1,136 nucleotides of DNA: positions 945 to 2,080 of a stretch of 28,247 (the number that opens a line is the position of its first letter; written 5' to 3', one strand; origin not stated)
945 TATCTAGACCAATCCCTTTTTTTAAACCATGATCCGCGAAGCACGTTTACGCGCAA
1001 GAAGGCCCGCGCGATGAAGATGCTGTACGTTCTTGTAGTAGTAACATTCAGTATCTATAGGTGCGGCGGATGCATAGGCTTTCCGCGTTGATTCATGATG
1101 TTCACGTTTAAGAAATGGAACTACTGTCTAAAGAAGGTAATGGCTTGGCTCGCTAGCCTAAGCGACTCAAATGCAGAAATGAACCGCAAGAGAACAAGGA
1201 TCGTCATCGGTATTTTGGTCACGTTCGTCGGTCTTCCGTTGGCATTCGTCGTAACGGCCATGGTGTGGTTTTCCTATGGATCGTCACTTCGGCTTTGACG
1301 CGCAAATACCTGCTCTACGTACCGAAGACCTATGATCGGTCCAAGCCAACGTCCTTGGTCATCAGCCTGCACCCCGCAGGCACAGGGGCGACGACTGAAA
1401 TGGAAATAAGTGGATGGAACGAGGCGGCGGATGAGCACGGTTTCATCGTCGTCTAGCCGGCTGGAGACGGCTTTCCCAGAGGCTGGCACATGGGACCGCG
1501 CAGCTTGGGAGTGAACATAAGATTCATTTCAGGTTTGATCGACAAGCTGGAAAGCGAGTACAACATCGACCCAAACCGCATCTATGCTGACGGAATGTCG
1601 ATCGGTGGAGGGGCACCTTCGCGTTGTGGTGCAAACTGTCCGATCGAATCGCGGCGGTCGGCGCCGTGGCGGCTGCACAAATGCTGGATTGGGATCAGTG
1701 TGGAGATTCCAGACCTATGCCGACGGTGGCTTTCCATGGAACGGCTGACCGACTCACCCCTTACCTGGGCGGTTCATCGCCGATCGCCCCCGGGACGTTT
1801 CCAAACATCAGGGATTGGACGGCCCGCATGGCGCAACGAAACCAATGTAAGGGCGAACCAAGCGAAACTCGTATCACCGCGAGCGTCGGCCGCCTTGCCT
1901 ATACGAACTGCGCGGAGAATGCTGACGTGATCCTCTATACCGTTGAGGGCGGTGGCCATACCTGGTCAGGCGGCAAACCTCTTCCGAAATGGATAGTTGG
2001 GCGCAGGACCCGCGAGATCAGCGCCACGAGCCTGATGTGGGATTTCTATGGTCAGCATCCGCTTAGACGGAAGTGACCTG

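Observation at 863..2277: Transposase-less cargo element with GGGGATA ends and a 12-13-bp target duplication, possibly a casposon-like or novel miniature element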

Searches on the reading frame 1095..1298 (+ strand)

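Call 6: search_protein_families(library=pfam, proteins=[window:1095-1298:+], max_evalue=0.1)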
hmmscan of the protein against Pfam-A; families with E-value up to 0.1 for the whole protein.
window:1095-1298:+ (67 aa): 3 families
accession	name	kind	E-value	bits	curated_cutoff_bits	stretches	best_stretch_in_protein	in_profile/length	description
PF09933.14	DUF2165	-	0.028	14.9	24.9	1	11-61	78-128/157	Predicted small integral membrane protein (DUF2165)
PF24418.1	DUF7550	-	0.068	13.3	27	1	34-55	36-57/59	Family of unknown function (DUF7550)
PF04478.17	Mid2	-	0.098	12.9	23.2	0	25-59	37-70/150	Mid2 like cell wall stress sensor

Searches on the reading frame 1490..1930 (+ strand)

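Call 6: search_protein_families(library=pfam, proteins=[window:1490-1930:+], max_evalue=0.1)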
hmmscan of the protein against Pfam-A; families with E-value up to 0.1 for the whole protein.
window:1490-1930:+ (146 aa): 1 family
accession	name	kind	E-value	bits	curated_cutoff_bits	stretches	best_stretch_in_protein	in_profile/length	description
PF12740.14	PETase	-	0.045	13.6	28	1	25-75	121-171/263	PET hydrolase-like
